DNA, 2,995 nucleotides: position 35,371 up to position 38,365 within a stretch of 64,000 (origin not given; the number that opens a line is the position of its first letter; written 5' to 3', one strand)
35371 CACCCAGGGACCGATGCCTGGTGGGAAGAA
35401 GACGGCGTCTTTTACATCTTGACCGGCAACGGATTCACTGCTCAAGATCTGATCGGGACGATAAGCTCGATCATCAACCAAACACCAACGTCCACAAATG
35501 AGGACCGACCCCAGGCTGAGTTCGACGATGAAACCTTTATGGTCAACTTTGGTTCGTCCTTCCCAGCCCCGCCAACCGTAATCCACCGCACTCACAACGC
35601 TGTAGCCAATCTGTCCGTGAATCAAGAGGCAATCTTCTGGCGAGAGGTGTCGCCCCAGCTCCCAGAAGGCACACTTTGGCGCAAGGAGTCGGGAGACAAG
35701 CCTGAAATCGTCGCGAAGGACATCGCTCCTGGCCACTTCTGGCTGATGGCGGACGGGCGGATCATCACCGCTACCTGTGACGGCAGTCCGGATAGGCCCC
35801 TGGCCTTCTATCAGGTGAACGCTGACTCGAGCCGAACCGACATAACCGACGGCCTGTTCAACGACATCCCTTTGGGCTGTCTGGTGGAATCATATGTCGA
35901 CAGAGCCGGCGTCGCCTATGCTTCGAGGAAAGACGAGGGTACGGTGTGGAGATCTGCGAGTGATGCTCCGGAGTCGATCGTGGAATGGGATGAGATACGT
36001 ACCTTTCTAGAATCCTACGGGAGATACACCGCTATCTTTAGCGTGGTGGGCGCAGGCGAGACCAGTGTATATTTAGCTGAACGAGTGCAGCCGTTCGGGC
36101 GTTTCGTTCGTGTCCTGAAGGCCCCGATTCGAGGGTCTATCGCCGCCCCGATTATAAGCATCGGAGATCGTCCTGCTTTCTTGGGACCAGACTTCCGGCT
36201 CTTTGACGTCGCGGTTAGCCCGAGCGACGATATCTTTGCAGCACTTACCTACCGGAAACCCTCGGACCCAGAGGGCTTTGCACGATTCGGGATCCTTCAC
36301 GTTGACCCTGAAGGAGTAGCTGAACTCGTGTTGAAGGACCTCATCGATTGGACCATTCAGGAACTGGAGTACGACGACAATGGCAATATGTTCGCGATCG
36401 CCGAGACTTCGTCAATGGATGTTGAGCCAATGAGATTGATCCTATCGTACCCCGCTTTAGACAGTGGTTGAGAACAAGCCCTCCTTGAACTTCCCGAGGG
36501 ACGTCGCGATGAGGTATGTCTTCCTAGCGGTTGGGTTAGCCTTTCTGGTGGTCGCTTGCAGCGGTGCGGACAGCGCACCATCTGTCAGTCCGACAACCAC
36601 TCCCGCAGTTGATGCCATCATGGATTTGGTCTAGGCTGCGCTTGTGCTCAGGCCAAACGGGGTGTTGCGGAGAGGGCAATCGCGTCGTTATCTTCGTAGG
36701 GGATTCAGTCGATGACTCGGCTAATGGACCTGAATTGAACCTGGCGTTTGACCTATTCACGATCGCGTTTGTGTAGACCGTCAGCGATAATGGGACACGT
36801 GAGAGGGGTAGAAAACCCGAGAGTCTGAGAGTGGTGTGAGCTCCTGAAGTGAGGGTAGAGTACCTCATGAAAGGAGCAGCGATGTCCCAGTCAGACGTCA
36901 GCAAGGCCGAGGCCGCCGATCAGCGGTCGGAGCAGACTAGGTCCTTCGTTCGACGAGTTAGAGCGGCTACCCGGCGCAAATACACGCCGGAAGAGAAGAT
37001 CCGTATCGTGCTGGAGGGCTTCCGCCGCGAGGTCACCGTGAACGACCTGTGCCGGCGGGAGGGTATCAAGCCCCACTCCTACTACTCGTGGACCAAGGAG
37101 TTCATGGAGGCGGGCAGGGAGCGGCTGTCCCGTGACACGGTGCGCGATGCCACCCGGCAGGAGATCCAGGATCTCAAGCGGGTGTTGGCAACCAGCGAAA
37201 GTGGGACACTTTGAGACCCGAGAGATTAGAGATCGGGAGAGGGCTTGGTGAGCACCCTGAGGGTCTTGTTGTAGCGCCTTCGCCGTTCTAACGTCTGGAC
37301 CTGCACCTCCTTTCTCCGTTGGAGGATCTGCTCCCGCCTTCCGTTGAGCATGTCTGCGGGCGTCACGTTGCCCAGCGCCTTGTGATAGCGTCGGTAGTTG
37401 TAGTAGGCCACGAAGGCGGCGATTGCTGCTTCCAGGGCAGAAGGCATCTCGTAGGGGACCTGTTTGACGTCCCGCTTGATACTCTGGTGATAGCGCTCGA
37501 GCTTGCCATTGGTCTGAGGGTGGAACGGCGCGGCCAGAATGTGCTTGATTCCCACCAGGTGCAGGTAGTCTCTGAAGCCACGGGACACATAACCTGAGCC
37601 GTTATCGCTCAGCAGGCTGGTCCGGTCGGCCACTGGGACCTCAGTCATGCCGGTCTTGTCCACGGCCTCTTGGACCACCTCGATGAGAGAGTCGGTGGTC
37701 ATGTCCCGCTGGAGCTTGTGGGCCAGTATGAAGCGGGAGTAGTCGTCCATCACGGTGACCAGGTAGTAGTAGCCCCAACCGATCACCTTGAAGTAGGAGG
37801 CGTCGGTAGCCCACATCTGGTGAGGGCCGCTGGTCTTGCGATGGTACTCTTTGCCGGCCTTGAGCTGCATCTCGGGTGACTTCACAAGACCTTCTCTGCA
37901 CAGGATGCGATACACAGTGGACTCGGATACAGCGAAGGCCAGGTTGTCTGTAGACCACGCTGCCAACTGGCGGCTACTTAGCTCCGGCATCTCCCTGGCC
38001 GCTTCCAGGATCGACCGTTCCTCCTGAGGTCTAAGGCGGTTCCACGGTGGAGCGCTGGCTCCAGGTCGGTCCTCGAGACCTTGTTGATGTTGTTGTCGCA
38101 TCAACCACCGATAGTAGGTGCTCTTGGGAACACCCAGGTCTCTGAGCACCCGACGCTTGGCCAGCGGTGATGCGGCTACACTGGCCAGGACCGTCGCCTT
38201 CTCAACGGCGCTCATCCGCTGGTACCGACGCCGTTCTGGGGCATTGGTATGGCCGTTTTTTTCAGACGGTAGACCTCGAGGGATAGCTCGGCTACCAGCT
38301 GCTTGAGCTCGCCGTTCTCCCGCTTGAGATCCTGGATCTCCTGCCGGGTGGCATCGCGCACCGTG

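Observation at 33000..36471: RHS remnant with a LamG-like insert, an unassigned C-terminal toxin domain and a 555-aa lipoprotein as candidate immunity or partner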

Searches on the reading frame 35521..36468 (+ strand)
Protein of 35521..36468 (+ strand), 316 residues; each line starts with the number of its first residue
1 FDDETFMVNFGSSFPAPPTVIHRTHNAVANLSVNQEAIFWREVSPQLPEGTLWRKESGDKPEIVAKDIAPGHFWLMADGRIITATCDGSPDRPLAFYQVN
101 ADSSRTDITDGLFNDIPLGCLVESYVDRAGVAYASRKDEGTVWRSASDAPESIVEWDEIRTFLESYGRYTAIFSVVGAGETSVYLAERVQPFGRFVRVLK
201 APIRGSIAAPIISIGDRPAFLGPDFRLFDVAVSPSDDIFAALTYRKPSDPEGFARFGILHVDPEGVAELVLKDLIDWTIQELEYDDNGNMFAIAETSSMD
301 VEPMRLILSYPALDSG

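Call 12: search_protein_families(library=pfam, proteins=[window:35521-36468:+], max_evalue=10)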
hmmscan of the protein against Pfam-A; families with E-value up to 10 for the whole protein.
window:35521-36468:+ (316 aa): 0 families

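Call 49: find_related_loci(query=A2, collection=genome_contigs, flank=8000)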
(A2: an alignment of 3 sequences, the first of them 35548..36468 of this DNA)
Query A2 (307 aa) in genome_contigs; peptide patterns used: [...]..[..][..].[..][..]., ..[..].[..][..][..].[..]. (x = any residue, [..] = any of these).
336 stretches matched a pattern, but none encodes a relative of the query by tblastn (E <= 1e-3).

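Call 51: find_related_loci(query=A2, collection=metagenome_contigs, flank=8000)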
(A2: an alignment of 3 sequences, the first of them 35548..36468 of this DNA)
Query A2 (307 aa) in metagenome_contigs; peptide patterns used: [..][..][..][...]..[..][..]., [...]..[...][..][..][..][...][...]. (x = any residue, [..] = any of these).
245 stretches matched a pattern, but none encodes a relative of the query by tblastn (E <= 1e-3).

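Call 104: find_related_loci(query=A2, collection=viral_contigs, flank=5000)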
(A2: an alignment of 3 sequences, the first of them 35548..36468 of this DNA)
Query A2 (307 aa) in viral_contigs; peptide patterns used: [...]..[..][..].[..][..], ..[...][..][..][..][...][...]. (x = any residue, [..] = any of these).
167 stretches matched a pattern, but none encodes a relative of the query by tblastn (E <= 1e-3).

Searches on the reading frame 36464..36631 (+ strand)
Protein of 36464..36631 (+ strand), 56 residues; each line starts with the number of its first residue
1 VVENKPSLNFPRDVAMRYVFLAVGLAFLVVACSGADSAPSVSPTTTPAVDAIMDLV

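Call 3: search_protein_families(library=pfam, proteins=[window:36464-36631:+], max_evalue=0.01)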
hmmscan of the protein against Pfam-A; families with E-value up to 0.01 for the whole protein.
window:36464-36631:+ (56 aa): 0 families

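Call 4: search_protein_families(library=ncbifam, proteins=[window:36464-36631:+], max_evalue=0.01)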
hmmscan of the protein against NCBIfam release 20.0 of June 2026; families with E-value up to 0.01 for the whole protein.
window:36464-36631:+ (56 aa): 1 family
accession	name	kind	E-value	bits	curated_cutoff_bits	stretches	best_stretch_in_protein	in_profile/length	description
NF058595.1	invert_tail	domain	0.0045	17.3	37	1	17-48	57-88/113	lipo-invert putative C-terminal anchoring domain-containing protein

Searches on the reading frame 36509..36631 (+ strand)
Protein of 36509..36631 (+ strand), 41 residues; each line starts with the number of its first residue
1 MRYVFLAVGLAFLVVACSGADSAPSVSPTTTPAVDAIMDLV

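Call 95: search_protein_families(library=pfam, proteins=[window:36509-36631:+], max_evalue=10)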
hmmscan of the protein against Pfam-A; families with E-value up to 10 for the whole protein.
window:36509-36631:+ (41 aa): 1 family
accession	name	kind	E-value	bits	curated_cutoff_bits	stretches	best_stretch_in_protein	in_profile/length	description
PF11021.13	DUF2613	-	0.061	13.9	22.1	1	5-38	15-47/55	Protein of unknown function (DUF2613)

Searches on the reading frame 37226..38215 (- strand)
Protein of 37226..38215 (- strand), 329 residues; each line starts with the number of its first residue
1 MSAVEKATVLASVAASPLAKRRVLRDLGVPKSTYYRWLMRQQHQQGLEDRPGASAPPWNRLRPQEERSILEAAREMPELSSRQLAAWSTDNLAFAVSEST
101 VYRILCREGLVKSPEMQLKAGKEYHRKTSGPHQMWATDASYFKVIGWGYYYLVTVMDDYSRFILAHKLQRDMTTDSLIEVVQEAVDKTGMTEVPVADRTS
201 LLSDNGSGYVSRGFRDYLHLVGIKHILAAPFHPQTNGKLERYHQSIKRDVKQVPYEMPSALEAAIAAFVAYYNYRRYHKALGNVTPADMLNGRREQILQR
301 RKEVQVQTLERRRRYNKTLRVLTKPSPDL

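Call 3: search_protein_families(library=pfam, proteins=[window:37226-38215:-], max_evalue=0.01)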
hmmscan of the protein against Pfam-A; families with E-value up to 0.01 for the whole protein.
window:37226-38215:- (329 aa): 10 families
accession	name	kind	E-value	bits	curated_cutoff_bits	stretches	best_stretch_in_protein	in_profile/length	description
PF00665.32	rve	-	1.5e-20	73.8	32.6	1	130-233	3-102/102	Integrase core domain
PF13683.12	rve_3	-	4.1e-14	52.5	26.5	1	222-286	2-67/67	Integrase core domain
PF13565.12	HTH_32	-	2.3e-12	47.7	33.7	1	33-105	1-73/73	Homeodomain-like domain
PF13384.12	HTH_23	-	1.1e-05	25.5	24.6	0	21-48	21-47/50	Homeodomain-like domain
PF01498.24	HTH_Tnp_Tc3_2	-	0.00028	21.6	31.5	1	67-111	2-45/72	Transposase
PF13551.12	HTH_29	-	0.00033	21.1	28.1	0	20-66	15-63/64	Winged helix-turn helix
PF13333.12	rve_2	-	0.0009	19.8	22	1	254-287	16-49/56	Integrase core domain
PF24764.1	rva_4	-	0.004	17.3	26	1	129-192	5-66/194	Integrase core domain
PF13518.12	HTH_28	-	0.0046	17.5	25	0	27-53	22-50/52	Helix-turn-helix domain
PF25213.1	HVO_A0261_N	-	0.0066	16.7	35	0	4-40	11-47/86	HVO_A0261 N-terminal domain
